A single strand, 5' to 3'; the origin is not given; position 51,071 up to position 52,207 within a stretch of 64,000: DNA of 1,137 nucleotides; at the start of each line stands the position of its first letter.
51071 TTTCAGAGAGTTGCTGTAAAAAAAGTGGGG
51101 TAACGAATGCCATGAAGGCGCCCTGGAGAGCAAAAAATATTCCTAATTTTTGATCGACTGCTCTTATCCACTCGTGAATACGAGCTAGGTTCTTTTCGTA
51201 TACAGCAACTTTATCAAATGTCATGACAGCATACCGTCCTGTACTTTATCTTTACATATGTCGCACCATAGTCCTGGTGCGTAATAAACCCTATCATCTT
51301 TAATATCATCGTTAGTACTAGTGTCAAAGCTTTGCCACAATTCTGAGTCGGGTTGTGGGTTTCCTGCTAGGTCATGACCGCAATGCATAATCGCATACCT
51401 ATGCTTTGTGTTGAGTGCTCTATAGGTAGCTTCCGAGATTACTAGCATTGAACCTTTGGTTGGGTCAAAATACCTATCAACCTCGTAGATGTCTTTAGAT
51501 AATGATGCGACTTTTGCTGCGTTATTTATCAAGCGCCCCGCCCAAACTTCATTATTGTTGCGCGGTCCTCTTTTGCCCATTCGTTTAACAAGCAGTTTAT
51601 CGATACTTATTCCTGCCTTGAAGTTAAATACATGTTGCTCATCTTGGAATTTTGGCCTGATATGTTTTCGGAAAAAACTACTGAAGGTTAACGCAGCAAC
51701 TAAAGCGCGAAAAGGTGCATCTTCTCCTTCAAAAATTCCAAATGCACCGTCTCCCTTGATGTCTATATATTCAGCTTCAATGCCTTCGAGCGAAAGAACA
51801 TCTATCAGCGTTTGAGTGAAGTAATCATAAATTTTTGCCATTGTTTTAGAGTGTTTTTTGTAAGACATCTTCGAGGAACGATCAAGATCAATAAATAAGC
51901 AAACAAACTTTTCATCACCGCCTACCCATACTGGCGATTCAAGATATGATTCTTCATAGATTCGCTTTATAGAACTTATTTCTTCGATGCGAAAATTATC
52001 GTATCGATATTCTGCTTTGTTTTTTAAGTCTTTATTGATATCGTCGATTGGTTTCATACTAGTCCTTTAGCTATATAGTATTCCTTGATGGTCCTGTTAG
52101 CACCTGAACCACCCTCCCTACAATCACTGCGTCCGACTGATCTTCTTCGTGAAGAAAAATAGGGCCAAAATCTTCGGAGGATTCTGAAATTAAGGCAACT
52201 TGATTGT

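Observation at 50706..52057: Pycsar-like cyclase + transmembrane effector pair in a CPR-like genome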

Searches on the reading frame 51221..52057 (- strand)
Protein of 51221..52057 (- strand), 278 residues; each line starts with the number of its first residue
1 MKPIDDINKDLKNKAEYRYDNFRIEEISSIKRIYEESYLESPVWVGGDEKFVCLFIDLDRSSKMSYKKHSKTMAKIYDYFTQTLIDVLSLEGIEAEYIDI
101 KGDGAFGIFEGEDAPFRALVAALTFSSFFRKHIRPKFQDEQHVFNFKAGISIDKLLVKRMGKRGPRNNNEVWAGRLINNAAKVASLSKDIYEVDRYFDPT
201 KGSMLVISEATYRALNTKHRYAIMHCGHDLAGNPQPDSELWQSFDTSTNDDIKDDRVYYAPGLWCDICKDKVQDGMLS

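Call 3: search_protein_families(library=pfam, proteins=[window:51221-52057:-], max_evalue=0.1)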
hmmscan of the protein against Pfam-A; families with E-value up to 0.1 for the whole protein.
window:51221-52057:- (278 aa): 0 families

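Call 4: search_protein_families(library=padloc, proteins=[window:51221-52057:-], max_evalue=0.1)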
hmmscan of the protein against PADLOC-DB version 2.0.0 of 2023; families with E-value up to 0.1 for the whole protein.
window:51221-52057:- (278 aa): 6 families
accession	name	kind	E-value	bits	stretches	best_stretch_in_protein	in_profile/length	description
PDLC02369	PycC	-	1.1e-61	206.5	1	4-273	6-240/248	-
PDLC00763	PycC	-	5.6e-46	155.1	1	14-277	21-262/268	Pycsar cyclase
PDLC02367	PycC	-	3.6e-22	76.9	1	52-192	45-178/226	-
PDLC02368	PycC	-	5.3e-19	66.7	1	50-190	44-185/234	-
PDLC00766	PycC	-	2.5e-14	51.3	1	52-189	45-182/232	Pycsar cyclase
PDLC02370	PycC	-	2.2e-05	22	1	52-151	83-186/340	-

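Call 9: find_encoding_contigs(protein=window:51221-52057:-, flank=10000, max_places=6)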
Protein window:51221-52057:- (278 aa): 1 contig read that carries it; 1 place shown.
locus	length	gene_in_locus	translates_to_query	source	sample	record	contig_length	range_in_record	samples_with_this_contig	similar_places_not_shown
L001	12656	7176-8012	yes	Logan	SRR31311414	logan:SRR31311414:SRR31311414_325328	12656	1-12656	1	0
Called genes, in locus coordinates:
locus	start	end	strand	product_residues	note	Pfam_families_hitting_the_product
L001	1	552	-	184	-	?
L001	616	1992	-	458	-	-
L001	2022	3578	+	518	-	PF06202:GDE_C (weak), PF22422:MGH1-like_GH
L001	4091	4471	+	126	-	-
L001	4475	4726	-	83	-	-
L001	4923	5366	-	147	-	-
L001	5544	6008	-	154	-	PF18967:PycTM (weak)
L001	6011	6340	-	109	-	-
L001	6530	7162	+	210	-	PF00717:Peptidase_S24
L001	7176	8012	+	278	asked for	-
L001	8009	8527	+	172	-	PF18967:PycTM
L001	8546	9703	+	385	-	-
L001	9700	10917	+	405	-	-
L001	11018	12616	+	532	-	PF08378:NERD, PF00270:DEAD (faint), PF01443:Viral_helicase1 (faint), PF09848:SLFN-g3_helicase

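Call 12: find_homologous_proteins(query=window:51221-52057:-, max_evalue=0.00001)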
Query window:51221-52057:- (278 aa): 119 proteins with E <= 0.00001 among 510 candidates.
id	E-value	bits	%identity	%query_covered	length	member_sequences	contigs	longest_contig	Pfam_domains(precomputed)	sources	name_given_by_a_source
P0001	2.0e-187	639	100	100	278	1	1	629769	-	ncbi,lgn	-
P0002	1.1e-159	548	84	100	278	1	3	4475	-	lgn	-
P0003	4.7e-154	530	82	100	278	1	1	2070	-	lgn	-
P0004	3.3e-151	520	78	100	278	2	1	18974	-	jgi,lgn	jgi:hypothetical protein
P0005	7.9e-151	519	80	100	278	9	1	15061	-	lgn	-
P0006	1.4e-147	509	78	100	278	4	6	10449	-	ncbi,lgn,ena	-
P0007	5.5e-140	484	74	100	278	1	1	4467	-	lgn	-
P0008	1.3e-135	469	71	100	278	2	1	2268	-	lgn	-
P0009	4.8e-135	467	72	100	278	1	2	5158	-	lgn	-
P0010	8.2e-130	450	69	100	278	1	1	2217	-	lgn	-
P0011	1.9e-120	420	64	100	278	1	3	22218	-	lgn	-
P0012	3.0e-119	416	63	100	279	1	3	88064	-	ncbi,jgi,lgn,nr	ncbi:hypothetical protein FJZ39_03340 [Candidatus Saccharibacteria bacterium]|nr:hypothetical protei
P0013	1.0e-116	407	65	99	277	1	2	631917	-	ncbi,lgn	ncbi:hypothetical protein D3C73_17950 [compost metagenome]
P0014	6.2e-113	395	63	100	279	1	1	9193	-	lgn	-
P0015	1.0e-112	394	62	100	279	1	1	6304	-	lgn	-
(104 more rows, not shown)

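Call 15: search_solved_structures(query=window:51221-52057:-, max_evalue=1, show_alignments=3)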
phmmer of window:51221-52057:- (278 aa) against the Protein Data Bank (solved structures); distinct sequences matched with E-value up to 1: 4.
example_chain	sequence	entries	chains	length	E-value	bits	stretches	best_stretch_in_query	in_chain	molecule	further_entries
8jsz_A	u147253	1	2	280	5.2e-25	91.6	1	50-206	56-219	uridylate cyclase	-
7r65_A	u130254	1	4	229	5.4e-08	35.8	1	52-187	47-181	Adenylate/guanylate cyclase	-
7pwf_O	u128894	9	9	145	0.48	13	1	63-121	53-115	Ribosomal protein S14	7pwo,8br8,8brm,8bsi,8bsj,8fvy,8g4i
8btd_SQ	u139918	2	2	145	0.82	12.3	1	63-120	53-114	Ribosomal protein S14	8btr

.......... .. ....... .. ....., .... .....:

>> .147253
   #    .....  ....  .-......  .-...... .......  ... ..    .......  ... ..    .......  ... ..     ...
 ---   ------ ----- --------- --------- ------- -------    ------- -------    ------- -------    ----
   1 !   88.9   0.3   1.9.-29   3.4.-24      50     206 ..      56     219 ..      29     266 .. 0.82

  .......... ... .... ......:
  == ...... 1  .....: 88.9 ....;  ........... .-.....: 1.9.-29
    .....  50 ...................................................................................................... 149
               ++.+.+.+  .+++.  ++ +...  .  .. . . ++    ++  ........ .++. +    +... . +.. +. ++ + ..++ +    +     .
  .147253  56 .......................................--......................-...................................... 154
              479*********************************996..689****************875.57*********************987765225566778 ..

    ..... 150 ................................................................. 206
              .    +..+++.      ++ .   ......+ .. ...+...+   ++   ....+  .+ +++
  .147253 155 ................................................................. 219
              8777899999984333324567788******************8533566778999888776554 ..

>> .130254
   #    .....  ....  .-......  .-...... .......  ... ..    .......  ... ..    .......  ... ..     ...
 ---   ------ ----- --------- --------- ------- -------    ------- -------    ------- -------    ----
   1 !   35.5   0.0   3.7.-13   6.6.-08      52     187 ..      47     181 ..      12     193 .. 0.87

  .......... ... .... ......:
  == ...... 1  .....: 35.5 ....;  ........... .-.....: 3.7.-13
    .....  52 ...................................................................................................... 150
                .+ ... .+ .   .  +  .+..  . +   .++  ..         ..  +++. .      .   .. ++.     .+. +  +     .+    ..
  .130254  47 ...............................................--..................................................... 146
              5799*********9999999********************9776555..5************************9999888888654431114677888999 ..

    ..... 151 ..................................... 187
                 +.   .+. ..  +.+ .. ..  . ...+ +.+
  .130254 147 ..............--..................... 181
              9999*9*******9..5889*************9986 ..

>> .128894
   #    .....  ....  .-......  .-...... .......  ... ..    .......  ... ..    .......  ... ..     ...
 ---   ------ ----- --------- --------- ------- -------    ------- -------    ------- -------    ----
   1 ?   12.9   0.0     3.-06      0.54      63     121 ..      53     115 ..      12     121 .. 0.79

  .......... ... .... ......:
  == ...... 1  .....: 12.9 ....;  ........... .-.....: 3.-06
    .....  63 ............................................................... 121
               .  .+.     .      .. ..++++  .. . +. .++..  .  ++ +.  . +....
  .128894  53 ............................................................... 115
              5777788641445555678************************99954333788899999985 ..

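Call 22: find_encoding_contigs(protein=P0013, flank=8000, max_places=2)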
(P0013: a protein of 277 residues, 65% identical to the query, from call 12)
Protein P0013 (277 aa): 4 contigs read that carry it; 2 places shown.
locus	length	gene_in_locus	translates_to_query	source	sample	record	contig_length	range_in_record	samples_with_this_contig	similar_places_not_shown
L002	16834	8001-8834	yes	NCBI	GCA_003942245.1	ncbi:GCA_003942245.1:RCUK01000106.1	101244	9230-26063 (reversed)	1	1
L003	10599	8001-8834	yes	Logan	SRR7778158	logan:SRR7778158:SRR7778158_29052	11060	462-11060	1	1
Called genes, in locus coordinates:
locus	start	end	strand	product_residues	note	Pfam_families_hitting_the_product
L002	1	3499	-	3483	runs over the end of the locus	PF01764:Lipase_3, PF26363:Phospholipase-like, PF26745:SPM, PF00353:HemolysinCabind, PF06594:HCBP_related, PF06594:HCBP_related, PF00353:HemolysinCabind, PF06594:HCBP_related, +21 more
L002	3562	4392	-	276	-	-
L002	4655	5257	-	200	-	PF02195:ParB_N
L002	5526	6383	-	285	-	-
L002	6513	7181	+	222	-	PF00717:Peptidase_S24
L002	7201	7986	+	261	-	-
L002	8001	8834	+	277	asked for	-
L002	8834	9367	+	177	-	PF18967:PycTM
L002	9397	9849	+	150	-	-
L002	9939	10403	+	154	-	-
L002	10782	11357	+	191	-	PF02525:Flavodoxin_2, PF03358:FMN_red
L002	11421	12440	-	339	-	PF00924:MS_channel_2nd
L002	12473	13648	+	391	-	PF07992:Pyr_redox_2, PF00070:Pyr_redox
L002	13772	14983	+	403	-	PF08323:Glyco_transf_5, PF13439:Glyco_transf_4, PF13579:Glyco_trans_4_4, PF20706:GT4-conflict, PF00534:Glycos_transf_1, PF13692:Glyco_trans_1_4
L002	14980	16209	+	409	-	PF03065:Glyco_hydro_57, PF01522:Polysacc_deac_1 (weak)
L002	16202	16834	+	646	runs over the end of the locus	PF00723:Glyco_hydro_15, PF22422:MGH1-like_GH (weak), PF00723:Glyco_hydro_15 (weak)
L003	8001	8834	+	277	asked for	-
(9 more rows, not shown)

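Call 23: find_encoding_contigs(protein=P0012, flank=8000, max_places=2)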
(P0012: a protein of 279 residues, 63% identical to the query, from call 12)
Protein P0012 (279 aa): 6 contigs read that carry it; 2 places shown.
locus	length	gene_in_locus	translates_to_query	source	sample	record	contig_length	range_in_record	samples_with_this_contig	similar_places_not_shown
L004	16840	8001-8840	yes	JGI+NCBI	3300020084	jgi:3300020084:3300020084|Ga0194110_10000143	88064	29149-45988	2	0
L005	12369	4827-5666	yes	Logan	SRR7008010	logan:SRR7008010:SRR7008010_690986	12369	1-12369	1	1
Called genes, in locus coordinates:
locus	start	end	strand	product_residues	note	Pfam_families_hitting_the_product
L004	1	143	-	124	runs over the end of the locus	-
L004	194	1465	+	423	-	PF08245:Mur_ligase_M, PF08353:MurT_C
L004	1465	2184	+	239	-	PF07685:GATase_3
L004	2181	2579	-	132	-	PF00293:NUDIX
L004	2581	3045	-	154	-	PF00578:AhpC-TSA, PF08534:Redoxin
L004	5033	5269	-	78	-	-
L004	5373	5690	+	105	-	PF05154:TM2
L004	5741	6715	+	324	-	-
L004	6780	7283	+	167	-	PF18967:PycTM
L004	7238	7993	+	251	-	-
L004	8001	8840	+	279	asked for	-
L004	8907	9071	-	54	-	-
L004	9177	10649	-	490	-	PF00083:Sugar_tr (weak), PF07690:MFS_1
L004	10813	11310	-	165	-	PF14328:DUF4385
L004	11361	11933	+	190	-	PF07963:N_methyl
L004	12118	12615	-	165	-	-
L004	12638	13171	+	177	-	PF07963:N_methyl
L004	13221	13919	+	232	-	PF03372:Exo_endo_phos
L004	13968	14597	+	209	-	-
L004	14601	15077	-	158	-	PF00293:NUDIX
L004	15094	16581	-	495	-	PF12072:RNase_Y_N, PF00013:KH_1 (weak), PF08668:HDOD (faint), PF01966:HD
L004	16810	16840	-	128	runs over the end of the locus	PF00814:TsaD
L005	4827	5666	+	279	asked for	-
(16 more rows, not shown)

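Call 24: find_encoding_contigs(protein=P0004, flank=8000, max_places=2)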
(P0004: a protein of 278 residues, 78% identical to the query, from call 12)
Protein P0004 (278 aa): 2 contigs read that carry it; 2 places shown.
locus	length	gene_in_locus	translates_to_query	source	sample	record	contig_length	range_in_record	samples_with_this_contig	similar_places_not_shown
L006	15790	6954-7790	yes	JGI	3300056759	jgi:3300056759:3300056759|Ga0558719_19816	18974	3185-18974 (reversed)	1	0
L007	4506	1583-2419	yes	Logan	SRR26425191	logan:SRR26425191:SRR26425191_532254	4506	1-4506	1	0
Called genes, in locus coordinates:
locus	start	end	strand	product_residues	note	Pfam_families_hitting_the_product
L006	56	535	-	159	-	PF07508:Recombinase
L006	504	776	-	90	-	-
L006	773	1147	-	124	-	PF00239:Resolvase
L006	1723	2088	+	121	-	-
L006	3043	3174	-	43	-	-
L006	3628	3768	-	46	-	-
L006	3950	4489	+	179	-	PF13274:SocA_Panacea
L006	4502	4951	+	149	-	-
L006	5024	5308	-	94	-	PF23907:DUF7249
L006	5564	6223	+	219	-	PF01726:LexA_DNA_bind, PF00717:Peptidase_S24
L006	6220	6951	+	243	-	-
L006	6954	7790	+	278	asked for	-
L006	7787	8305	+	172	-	PF18967:PycTM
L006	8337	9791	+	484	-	-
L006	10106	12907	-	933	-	PF04851:ResIII, PF18766:SWI2_SNF2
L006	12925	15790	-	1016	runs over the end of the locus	PF01555:N6_N4_Mtase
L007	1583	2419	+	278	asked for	-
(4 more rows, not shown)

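Call 25: search_protein_families(library=padloc, proteins=[L006:6220-6951:+, L002:7201-7986:+, L004:7238-7993:+, L006:8337-9791:+, L002:9397-9849:+, L002:9939-10403:+, L004:5741-6715:+], max_evalue=0.01)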
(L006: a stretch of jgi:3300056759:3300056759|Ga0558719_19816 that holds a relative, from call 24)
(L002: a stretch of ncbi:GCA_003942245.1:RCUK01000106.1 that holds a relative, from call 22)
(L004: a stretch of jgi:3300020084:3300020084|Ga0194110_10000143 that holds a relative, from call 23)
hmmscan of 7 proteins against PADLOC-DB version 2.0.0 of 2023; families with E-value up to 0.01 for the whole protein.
L006:6220-6951:+ (243 aa): 12 families
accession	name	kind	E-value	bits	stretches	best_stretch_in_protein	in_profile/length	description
PDLC02367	PycC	-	5.7e-48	161.3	1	8-237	9-224/226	-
PDLC00766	PycC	-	9.8e-36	121.3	1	8-238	9-230/232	Pycsar cyclase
PDLC02369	PycC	-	7.5e-24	82.6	1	7-218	10-212/248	-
PDLC02368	PycC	-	1.3e-21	75.3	1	3-219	6-221/234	-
PDLC00763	PycC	-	1e-17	62.4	1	7-221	15-231/268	Pycsar cyclase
PDLC00765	PycC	-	4.6e-08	30.6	1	16-204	227-420/477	Pycsar cyclase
PDLC02370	PycC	-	8.4e-08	29.9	1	38-144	76-188/340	-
PDLC00764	PycC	-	3.2e-07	27.6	1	39-142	90-199/449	Pycsar cyclase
PDLC00761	PycC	-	1.2e-06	25.6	1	31-134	95-202/438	Pycsar cyclase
PDLC00767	PycC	-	0.00012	19.6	1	42-115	91-165/337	Pycsar cyclase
PDLC00734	PycC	-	0.0011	16.1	1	42-148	188-296/374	Pycsar cyclase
PDLC02366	PycC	-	0.0094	12.9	0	108-200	121-205/486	-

L002:7201-7986:+ (261 aa): 12 families
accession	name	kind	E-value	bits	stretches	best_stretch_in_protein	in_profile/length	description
PDLC02367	PycC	-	4.8e-52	174.6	1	27-257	9-225/226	-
PDLC00766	PycC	-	5.2e-40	135.3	1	27-257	9-230/232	Pycsar cyclase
PDLC02369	PycC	-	1.1e-25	88.7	1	25-237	9-212/248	-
PDLC02368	PycC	-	8.1e-24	82.5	1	20-226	4-209/234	-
PDLC00763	PycC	-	2.6e-19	67.6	1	23-223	12-216/268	Pycsar cyclase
PDLC02370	PycC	-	2.7e-08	31.5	1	55-161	74-186/340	-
PDLC00765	PycC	-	9.5e-07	26.2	1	48-228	240-423/477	Pycsar cyclase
PDLC00764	PycC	-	1e-06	26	1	58-161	90-199/449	Pycsar cyclase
PDLC00761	PycC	-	1.9e-05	21.7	1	24-161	69-210/438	Pycsar cyclase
PDLC00767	PycC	-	3.9e-05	21.1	1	24-135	54-166/337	Pycsar cyclase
PDLC00734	PycC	-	0.0002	18.6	1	61-171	188-300/374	Pycsar cyclase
PDLC03240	MTase_II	-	0.0082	13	0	106-175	317-388/511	Type II methyltransferase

L004:7238-7993:+ (251 aa): 13 families
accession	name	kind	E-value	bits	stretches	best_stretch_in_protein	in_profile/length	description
PDLC02367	PycC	-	2.8e-68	227.7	1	15-250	1-226/226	-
PDLC00766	PycC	-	2.9e-58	195.1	1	15-250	1-231/232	Pycsar cyclase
PDLC02369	PycC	-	1.6e-27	94.7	1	19-218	7-196/248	-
PDLC00763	PycC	-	3.1e-20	70.7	1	24-218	18-212/268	Pycsar cyclase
PDLC02368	PycC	-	1.3e-19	68.7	1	33-216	21-203/234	-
PDLC02370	PycC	-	1.7e-14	52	1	59-217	83-242/340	-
PDLC00767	PycC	-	1.3e-10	39.1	1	60-222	95-259/337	Pycsar cyclase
PDLC02366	PycC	-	8.3e-10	36.2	1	51-217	39-205/486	-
PDLC00764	PycC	-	4.9e-08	30.3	1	59-201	96-239/449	Pycsar cyclase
PDLC00762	PycC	-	1.5e-07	28.7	1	51-215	41-208/508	Pycsar cyclase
PDLC00765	PycC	-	1.1e-06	26.1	1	52-215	251-414/477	Pycsar cyclase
PDLC00761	PycC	-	3.4e-06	24.2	1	55-215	103-264/438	Pycsar cyclase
PDLC00734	PycC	-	6e-06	23.6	1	58-195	190-319/374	Pycsar cyclase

L006:8337-9791:+ (484 aa): 0 families

L002:9397-9849:+ (150 aa): 1 family
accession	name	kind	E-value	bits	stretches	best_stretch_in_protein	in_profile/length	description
PDLC03983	PD-Lambda-2_C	-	0.0041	14.2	1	19-111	54-149/374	-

L002:9939-10403:+ (154 aa): 0 families

L004:5741-6715:+ (324 aa): 0 families

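Call 26: search_protein_families(library=pfam, proteins=[L006:6220-6951:+, L002:7201-7986:+, L004:7238-7993:+, L006:8337-9791:+, L002:9397-9849:+, L002:9939-10403:+, L004:5741-6715:+], max_evalue=0.01)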
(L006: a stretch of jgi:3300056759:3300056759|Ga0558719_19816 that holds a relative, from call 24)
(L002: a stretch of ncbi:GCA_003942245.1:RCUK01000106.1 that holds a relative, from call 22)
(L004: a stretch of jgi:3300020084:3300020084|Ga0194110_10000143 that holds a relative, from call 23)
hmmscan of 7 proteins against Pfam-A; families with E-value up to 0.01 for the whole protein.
L006:6220-6951:+ (243 aa): 0 families

L002:7201-7986:+ (261 aa): 1 family
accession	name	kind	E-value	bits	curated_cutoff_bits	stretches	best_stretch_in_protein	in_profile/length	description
PF05165.17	GCH_III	-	0.0065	16.2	21.3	1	113-165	169-217/246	GTP cyclohydrolase III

L004:7238-7993:+ (251 aa): 1 family
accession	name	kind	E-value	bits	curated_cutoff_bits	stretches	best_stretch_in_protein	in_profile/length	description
PF00211.25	Guanylate_cyc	-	4.4e-05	23.6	21.9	1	57-216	8-158/183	Adenylate and Guanylate cyclase catalytic domain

L006:8337-9791:+ (484 aa): 2 families
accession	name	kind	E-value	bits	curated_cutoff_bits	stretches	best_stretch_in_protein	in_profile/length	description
PF01155.25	HypA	-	0.00076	19.9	28.9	0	151-195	65-101/112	Hydrogenase/urease nickel incorporation, metallochaperone, hypA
PF09723.15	Zn_ribbon_8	-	0.00088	19.7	34.4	0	134-166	6-37/41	Zinc ribbon domain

L002:9397-9849:+ (150 aa): 2 families
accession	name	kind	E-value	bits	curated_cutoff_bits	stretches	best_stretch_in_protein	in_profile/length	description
PF13508.13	Acetyltransf_7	-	0.00052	20.8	27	1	85-134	41-83/84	Acetyltransferase (GNAT) domain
PF00583.31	Acetyltransf_1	-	0.0012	19.6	20.7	1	73-133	58-116/116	Acetyltransferase (GNAT) family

L002:9939-10403:+ (154 aa): 0 families

L004:5741-6715:+ (324 aa): 0 families

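Call 27: predict_structure(alignment_id=A1)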
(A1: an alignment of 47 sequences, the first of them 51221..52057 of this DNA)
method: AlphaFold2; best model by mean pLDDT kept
length: 278 residues; sequences in the alignment: 47
mean_pLDDT: 90.7   pTM: 0.89
mean pLDDT of the five models: 90.7, 89.7, 89.6, 88.8, 86.4
residues with pLDDT >= 90: 191; 70-90: 73; 50-70: 14; < 50: 0
segments of 3 or more residues with pLDDT < 50: none
pLDDT, mean of each block of 10 residues (from residue 1): 92 92 88 66 85 95 81 91 97 94 92 97 97 91 93 89 70 85 96 92 95 97 92 92 96 95 93 96
secondary structure, 60 per line:
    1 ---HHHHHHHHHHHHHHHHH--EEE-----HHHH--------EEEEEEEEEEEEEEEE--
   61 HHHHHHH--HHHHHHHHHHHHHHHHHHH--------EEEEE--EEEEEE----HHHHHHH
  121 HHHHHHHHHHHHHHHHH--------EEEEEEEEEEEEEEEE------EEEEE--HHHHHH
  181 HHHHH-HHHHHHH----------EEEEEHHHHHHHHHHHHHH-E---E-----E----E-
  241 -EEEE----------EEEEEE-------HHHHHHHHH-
elements in order: H4-20 E23-25 H31-34 E43-58 H61-67 H70-88 E97-101 E104-109 H114-137 E146-161 E168-172 H175-185 H187-193 E204-208 H209-222 E242-245 E256-261 H269-277
